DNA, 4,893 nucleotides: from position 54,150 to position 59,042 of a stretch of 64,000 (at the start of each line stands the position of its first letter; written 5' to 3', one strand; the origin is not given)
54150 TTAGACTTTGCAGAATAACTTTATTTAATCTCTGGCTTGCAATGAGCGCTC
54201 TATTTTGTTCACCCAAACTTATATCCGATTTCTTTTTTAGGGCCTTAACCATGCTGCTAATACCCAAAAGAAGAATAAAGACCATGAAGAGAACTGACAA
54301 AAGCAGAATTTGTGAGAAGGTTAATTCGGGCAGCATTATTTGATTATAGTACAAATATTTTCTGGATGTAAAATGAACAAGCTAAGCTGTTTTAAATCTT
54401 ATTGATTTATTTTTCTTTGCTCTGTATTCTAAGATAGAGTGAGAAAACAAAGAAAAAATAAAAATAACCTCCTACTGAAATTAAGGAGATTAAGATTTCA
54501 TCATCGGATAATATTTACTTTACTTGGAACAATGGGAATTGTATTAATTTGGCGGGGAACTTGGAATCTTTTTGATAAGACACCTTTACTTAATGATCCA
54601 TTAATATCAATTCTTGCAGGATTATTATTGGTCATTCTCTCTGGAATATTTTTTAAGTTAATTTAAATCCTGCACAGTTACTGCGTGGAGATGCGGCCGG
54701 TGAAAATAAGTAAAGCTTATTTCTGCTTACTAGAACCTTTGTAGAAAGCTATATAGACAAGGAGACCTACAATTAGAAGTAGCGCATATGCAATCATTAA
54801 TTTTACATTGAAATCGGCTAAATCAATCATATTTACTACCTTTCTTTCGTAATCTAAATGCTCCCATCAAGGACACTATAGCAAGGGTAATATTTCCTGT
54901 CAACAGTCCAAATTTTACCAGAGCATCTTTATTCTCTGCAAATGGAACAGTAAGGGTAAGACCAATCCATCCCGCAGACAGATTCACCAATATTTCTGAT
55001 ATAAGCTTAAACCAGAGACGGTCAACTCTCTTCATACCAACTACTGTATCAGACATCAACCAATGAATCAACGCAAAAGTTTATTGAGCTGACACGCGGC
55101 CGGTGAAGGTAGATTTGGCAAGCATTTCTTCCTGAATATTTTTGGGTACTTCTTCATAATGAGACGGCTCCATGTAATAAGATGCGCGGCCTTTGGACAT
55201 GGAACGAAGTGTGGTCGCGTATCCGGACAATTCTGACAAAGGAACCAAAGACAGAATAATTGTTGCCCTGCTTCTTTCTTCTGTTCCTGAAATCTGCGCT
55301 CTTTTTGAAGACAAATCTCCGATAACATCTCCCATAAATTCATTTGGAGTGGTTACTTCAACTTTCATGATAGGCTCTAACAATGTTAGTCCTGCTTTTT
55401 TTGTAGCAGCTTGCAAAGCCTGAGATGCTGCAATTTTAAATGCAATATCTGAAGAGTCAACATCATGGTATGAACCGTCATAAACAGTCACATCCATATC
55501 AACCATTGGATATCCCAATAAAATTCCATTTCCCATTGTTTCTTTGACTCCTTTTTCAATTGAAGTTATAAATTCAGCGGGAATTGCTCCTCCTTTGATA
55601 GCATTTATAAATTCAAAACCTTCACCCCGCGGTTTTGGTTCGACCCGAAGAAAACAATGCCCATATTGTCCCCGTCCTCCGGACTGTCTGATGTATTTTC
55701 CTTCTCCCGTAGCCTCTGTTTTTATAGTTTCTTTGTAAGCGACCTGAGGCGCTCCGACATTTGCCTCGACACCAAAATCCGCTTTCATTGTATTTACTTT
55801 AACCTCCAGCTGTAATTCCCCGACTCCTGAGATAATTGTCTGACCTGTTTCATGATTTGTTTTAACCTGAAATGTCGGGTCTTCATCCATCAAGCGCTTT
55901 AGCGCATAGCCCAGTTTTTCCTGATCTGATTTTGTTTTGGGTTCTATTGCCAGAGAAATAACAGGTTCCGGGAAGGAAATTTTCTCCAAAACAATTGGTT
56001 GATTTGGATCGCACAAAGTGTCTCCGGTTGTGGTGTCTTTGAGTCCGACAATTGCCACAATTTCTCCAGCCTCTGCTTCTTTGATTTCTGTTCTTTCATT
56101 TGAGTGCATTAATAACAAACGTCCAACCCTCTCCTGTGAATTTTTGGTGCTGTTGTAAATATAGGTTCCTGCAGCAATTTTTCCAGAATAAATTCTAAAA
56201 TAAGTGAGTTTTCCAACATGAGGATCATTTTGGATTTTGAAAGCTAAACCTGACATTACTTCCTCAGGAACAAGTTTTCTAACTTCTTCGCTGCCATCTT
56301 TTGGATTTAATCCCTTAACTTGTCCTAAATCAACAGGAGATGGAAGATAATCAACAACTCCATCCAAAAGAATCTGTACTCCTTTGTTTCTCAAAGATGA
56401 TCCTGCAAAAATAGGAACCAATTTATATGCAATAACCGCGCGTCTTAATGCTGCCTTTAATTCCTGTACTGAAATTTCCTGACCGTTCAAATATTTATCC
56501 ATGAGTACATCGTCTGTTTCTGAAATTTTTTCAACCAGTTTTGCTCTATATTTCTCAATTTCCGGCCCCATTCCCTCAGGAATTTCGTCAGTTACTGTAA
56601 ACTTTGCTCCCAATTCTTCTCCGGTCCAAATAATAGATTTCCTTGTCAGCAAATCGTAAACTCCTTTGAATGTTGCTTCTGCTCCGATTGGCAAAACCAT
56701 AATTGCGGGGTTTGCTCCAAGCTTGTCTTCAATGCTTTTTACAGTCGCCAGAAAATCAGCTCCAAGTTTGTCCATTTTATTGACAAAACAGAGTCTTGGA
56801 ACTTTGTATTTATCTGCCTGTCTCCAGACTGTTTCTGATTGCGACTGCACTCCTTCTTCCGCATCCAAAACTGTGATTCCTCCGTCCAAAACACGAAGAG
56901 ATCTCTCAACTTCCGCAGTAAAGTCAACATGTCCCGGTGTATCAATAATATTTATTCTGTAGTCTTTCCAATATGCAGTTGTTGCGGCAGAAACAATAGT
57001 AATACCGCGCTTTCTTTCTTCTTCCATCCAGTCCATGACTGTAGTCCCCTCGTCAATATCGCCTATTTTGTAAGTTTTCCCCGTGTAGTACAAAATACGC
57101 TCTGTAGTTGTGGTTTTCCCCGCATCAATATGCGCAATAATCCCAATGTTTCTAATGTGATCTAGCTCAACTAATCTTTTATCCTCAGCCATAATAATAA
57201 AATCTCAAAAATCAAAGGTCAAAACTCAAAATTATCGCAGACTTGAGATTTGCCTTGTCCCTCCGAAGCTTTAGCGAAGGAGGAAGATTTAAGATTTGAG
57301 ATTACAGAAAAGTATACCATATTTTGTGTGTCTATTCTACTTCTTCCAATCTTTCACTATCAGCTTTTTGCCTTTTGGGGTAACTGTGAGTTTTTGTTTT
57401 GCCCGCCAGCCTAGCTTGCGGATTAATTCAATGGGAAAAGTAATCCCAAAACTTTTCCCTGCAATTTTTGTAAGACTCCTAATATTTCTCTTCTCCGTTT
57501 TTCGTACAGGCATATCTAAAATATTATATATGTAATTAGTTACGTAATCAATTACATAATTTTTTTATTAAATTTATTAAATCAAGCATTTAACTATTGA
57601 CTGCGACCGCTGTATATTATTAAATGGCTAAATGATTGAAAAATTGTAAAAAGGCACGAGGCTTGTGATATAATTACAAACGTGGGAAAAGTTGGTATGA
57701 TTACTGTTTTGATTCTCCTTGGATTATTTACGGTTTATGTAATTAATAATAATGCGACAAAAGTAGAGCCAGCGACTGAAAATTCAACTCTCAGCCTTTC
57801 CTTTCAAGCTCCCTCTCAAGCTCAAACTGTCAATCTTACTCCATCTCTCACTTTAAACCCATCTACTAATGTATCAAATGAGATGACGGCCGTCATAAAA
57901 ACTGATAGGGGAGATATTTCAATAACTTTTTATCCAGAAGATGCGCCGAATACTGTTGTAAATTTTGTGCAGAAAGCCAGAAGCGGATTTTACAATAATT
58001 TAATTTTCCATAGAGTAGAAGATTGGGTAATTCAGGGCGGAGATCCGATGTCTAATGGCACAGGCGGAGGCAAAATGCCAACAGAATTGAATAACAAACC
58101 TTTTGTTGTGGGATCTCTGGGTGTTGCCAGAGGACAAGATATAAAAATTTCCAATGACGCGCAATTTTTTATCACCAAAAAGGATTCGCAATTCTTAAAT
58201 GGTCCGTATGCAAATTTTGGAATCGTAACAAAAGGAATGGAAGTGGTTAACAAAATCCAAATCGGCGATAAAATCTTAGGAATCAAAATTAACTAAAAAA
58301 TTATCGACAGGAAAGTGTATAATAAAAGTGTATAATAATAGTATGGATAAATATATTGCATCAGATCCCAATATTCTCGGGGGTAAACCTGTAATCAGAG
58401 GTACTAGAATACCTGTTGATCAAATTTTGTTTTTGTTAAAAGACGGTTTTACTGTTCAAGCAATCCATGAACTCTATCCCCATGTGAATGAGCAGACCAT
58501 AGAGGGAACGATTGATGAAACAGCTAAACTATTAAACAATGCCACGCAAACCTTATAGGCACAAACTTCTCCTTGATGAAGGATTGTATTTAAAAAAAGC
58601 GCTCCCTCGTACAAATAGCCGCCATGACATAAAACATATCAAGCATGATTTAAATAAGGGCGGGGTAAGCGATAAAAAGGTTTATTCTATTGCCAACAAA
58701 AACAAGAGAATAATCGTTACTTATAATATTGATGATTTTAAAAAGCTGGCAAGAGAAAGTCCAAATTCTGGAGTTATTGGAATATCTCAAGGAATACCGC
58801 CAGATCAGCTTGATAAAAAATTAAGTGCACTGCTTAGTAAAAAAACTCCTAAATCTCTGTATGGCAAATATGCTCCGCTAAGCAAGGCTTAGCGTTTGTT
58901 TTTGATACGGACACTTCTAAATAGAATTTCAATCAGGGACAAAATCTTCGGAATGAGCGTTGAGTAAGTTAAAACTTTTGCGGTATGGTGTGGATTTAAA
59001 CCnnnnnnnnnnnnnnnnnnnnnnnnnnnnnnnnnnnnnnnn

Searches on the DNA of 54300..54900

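Call 97: search_rna_families(source=window, start=54300, end=54900, threshold=evalue, max_evalue=0.1)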
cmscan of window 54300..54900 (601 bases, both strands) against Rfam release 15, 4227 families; matches with E-value up to 0.1: 0.
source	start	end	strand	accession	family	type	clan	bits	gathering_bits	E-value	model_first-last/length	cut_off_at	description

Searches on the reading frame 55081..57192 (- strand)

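Call 85: search_protein_families(library=pfam, proteins=[window:55081-57192:-], max_evalue=0.00001)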
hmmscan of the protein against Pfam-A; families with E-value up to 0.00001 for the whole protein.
window:55081-57192:- (703 aa): 7 families
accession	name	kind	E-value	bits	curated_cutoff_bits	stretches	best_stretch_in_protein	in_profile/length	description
PF00009.33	GTP_EFTU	-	6e-64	215.5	26.5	1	12-285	2-188/188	Elongation factor Tu GTP binding domain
PF03764.24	EFG_IV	-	7.6e-45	152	24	1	482-600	1-120/121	Elongation factor G, domain IV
PF14492.12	EFG_III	-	7.5e-31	106.5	27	1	407-480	1-74/75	Elongation Factor G, domain III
PF00679.30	EFG_C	-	3.2e-28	98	27.9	1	604-689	2-88/89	Elongation factor G C-terminus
PF22042.2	EF-G_D2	-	2.4e-19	69.7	27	1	313-395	2-83/84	Elongation factor G domain 2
PF03144.31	GTP_EFTU_D2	-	1.7e-17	64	30.3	1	327-394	1-73/73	Elongation factor Tu domain 2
PF16658.11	RF3_C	-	3.8e-06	27.2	40.1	1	415-494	14-93/132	Class II release factor RF3, C-terminal domain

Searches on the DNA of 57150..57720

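Call 98: search_rna_families(source=window, start=57150, end=57720, threshold=evalue, max_evalue=0.1)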
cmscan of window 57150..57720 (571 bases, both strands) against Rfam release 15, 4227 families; matches with E-value up to 0.1: 0.
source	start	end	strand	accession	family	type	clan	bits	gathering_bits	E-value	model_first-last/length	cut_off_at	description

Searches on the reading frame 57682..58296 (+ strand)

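Call 86: search_protein_families(library=pfam, proteins=[window:57682-58296:+], max_evalue=0.00001)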
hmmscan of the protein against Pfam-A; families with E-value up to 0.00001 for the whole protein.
window:57682-58296:+ (204 aa): 1 family
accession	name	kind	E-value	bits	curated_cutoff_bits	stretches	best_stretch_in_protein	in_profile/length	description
PF00160.26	Pro_isomerase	-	1.6e-32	113.4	21.7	1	71-195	3-140/159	Cyclophilin type peptidyl-prolyl cis-trans isomerase/CLD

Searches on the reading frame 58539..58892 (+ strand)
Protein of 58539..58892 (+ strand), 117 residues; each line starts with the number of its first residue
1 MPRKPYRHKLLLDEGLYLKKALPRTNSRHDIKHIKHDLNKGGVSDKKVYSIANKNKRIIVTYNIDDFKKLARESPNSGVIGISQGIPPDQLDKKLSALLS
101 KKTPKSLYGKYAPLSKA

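Call 86: search_protein_families(library=pfam, proteins=[window:58539-58892:+], max_evalue=0.00001)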
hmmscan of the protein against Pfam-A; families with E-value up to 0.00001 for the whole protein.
window:58539-58892:+ (117 aa): 1 family
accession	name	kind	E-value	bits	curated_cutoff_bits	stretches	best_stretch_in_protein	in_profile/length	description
PF18480.7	DUF5615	-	3.2e-14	53.2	23.8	1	9-112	2-105/110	Domain of unknown function (DUF5615)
